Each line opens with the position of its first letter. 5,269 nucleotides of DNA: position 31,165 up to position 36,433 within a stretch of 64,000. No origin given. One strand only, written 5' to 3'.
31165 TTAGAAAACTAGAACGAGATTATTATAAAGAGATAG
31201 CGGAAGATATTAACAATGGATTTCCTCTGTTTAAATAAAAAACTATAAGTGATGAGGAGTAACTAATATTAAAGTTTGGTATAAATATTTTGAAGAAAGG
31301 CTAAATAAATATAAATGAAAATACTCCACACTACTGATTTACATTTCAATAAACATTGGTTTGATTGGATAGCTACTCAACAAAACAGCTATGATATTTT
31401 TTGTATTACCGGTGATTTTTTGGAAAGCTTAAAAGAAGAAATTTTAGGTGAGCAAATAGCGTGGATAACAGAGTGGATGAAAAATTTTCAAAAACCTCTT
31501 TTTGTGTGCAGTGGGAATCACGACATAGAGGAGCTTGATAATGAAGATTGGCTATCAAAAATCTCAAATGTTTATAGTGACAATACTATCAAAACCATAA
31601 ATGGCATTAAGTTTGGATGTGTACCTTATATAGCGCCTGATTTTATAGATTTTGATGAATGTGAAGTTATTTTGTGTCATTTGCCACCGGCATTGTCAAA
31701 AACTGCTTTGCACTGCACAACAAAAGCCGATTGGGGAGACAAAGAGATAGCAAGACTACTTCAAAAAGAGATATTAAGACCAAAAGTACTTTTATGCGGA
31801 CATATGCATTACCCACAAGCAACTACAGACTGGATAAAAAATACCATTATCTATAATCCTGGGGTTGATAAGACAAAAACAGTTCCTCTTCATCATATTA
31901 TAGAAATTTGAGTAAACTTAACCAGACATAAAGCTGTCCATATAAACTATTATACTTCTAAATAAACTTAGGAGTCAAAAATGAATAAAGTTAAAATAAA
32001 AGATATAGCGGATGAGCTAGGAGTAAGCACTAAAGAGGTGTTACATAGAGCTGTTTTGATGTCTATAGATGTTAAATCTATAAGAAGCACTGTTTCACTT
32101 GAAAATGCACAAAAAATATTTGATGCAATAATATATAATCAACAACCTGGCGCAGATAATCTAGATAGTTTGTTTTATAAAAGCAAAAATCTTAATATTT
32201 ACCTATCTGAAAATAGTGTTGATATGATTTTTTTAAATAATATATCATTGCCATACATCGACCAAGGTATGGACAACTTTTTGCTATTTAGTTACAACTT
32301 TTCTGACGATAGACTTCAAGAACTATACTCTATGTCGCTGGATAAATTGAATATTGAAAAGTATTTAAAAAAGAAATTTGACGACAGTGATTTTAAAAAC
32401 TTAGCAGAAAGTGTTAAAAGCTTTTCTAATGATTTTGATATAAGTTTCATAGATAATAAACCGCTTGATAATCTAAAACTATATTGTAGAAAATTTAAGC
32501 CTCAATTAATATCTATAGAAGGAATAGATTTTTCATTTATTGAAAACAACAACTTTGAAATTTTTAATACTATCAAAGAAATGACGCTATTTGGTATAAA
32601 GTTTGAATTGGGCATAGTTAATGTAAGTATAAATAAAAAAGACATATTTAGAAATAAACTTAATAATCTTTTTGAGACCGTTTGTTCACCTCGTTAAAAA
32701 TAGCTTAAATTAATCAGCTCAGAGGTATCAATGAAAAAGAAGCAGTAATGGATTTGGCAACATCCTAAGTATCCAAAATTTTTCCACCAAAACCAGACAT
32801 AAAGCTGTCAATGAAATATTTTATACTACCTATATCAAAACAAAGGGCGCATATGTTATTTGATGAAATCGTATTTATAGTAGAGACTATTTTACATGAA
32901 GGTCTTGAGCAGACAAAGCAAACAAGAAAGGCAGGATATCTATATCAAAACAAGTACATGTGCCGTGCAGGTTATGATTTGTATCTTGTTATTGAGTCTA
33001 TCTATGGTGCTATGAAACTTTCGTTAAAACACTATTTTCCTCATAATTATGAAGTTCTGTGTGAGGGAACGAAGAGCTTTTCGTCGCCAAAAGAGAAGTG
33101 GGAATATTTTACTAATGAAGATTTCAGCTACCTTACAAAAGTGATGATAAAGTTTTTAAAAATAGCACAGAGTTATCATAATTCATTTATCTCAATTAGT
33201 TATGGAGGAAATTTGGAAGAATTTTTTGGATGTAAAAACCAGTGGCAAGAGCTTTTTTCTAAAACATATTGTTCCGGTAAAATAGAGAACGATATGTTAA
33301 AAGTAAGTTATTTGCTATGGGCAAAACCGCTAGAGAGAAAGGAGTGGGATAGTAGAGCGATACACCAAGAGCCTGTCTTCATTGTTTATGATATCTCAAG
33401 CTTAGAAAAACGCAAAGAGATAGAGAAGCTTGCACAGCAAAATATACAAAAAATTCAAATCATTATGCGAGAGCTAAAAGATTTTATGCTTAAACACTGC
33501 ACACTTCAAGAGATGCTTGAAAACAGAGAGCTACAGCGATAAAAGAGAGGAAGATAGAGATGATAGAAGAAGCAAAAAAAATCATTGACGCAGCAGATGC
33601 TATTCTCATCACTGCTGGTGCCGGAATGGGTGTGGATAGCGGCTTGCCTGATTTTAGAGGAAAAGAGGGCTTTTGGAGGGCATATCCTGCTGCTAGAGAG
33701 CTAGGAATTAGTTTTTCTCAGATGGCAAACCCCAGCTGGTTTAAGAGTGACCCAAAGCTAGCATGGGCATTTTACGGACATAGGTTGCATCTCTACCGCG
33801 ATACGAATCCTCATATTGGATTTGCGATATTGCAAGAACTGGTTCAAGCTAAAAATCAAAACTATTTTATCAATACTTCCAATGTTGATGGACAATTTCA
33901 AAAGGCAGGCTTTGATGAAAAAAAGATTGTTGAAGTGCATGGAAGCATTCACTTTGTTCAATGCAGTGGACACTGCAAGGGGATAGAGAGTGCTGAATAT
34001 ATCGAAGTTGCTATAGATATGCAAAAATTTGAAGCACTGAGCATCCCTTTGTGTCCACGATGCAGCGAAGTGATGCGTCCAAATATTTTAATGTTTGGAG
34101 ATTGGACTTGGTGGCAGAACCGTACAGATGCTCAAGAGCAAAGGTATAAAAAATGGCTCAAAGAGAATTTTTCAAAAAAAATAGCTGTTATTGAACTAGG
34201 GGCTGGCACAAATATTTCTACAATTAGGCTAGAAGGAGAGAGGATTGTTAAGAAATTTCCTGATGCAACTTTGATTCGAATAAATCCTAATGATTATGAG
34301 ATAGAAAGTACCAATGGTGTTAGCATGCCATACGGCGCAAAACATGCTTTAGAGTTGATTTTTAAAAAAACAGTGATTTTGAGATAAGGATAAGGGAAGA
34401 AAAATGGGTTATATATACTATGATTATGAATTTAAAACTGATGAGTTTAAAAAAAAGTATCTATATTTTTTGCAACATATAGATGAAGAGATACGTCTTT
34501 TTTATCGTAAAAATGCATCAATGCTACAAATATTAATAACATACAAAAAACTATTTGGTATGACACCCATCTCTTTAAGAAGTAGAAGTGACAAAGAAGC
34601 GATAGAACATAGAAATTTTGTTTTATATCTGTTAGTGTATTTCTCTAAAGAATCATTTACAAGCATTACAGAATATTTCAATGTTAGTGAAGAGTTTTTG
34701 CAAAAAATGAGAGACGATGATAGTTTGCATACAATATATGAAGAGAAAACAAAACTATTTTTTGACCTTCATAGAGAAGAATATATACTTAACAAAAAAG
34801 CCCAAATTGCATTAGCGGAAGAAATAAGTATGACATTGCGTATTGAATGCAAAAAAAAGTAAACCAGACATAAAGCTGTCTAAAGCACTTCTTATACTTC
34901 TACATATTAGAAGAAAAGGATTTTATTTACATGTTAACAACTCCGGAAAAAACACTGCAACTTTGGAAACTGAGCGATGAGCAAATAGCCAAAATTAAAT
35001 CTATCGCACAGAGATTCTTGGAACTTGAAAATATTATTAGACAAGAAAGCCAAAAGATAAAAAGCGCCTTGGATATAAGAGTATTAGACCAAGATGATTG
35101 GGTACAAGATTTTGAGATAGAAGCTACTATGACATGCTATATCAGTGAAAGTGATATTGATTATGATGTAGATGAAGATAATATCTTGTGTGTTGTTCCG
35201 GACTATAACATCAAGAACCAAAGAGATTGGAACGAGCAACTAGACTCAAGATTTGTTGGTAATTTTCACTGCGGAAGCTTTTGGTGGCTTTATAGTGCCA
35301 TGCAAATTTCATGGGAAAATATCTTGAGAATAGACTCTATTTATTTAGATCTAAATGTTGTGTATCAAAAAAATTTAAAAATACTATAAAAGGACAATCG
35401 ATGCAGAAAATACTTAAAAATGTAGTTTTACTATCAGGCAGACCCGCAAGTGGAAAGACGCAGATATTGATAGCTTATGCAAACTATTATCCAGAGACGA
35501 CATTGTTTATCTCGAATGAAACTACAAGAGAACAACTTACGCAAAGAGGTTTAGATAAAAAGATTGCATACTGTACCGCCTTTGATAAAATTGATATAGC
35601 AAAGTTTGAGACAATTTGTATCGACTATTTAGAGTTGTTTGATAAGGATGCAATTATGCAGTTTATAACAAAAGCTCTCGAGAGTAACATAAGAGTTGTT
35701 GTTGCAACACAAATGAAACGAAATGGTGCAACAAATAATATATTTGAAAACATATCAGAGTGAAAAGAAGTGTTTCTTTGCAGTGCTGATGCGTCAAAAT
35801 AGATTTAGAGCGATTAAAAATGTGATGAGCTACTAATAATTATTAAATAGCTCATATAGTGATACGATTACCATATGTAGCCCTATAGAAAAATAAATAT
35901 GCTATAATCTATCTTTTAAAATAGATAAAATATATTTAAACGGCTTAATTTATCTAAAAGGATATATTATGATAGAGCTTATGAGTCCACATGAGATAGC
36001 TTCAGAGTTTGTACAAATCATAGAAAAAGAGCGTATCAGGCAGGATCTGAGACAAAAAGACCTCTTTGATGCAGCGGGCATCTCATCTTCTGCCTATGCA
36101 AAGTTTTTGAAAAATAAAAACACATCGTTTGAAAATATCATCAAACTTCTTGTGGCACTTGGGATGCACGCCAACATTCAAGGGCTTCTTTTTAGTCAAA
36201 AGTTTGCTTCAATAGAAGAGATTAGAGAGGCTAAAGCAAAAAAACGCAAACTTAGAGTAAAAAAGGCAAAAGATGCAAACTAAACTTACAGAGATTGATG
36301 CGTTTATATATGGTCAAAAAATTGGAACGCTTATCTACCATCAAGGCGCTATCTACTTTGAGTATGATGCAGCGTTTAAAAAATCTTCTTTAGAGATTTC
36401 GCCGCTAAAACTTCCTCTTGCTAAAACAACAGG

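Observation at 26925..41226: A 14 kb accessory island built from seven cassettes, each opened by the same 18-nt box + exact 12-nt spacer + -10-like hexamer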

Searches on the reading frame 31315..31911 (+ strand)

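Call 5: search_protein_families(library=pfam, proteins=[window:31315-31911:+], max_evalue=0.01)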
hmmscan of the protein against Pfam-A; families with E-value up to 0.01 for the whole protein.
window:31315-31911:+ (198 aa): 2 families
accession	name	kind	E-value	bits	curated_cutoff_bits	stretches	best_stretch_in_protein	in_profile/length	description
PF00149.33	Metallophos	-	8.8e-13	49.6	21.5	1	1-167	1-191/191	Calcineurin-like phosphoesterase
PF12850.12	Metallophos_2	-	1.1e-09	38.9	27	1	1-183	1-133/154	Calcineurin-like phosphoesterase superfamily domain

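Call 15: search_protein_families(library=padloc, proteins=[window:31315-31911:+], max_evalue=0.01)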
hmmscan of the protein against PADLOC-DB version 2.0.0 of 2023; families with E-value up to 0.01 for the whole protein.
window:31315-31911:+ (198 aa): 2 families
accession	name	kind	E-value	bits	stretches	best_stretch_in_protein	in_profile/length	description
PDLC04908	PDC-S10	-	2.2e-11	41.4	2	1-106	10-110/223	-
PDLC05051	PDC-S60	-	4.1e-05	19.9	1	1-80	1-98/1027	-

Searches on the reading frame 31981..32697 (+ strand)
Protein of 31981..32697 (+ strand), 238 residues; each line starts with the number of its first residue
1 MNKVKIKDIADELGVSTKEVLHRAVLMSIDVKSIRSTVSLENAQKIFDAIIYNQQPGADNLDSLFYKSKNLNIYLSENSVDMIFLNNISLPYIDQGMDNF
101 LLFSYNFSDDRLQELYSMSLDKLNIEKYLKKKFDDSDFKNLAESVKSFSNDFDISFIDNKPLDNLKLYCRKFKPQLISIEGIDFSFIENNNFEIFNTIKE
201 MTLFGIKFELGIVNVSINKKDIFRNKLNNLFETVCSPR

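Call 5: search_protein_families(library=pfam, proteins=[window:31981-32697:+], max_evalue=0.01)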
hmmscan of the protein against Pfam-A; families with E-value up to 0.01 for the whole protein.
window:31981-32697:+ (238 aa): 1 family
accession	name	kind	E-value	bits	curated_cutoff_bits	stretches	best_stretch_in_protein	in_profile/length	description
PF04760.21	IF2_N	-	1.9e-10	40.7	25.3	1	1-50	1-50/53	Translation initiation factor IF-2, N-terminal region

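Call 15: search_protein_families(library=padloc, proteins=[window:31981-32697:+], max_evalue=0.01)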
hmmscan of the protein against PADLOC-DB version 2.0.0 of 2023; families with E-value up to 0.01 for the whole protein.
window:31981-32697:+ (238 aa): 0 families

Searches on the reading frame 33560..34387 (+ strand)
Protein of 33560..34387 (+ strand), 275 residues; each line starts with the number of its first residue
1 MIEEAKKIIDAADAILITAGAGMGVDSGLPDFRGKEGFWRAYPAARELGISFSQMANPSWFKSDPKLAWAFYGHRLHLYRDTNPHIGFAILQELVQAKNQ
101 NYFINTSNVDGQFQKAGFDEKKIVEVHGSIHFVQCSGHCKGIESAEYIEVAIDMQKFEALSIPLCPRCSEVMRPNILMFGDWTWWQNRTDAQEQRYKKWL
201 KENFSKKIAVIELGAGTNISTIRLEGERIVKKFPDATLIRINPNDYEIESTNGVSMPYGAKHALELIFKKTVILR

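Call 5: search_protein_families(library=pfam, proteins=[window:33560-34387:+], max_evalue=0.01)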
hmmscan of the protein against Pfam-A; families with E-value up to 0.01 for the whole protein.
window:33560-34387:+ (275 aa): 1 family
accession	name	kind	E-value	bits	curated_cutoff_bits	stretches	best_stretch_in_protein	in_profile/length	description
PF02146.23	SIR2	-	4e-23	82.7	24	1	20-182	1-151/180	Sir2 family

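Call 15: search_protein_families(library=padloc, proteins=[window:33560-34387:+], max_evalue=0.01)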
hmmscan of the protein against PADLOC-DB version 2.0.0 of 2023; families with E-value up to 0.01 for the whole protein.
window:33560-34387:+ (275 aa): 0 families

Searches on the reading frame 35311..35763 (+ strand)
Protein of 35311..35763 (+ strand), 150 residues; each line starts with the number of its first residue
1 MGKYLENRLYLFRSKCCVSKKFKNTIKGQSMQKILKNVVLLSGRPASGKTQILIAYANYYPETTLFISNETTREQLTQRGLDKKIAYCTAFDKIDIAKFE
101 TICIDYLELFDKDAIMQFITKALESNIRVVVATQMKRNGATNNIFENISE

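Call 6: search_protein_families(library=pfam, proteins=[window:35311-35763:+], max_evalue=0.01)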
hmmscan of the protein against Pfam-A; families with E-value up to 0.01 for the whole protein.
window:35311-35763:+ (150 aa): 2 families
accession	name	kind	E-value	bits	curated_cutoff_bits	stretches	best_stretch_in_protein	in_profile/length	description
PF03796.21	DnaB_C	-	5.4e-06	26.4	27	1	37-83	20-70/255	DnaB-like helicase C terminal domain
PF20720.3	nSTAND3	-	0.0088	16.2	27.2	0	36-63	17-44/155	Novel STAND NTPase 3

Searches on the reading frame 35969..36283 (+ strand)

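Call 6: search_protein_families(library=pfam, proteins=[window:35969-36283:+], max_evalue=0.01)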
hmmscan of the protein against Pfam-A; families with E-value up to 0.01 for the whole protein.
window:35969-36283:+ (104 aa): 2 families
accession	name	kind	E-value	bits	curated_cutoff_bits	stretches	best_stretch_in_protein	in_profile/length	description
PF01381.28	HTH_3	-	1.3e-07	32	23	1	18-66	1-50/55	Helix-turn-helix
PF13744.12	HTH_37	-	0.0012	19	27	1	11-70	16-77/80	Helix-turn-helix domain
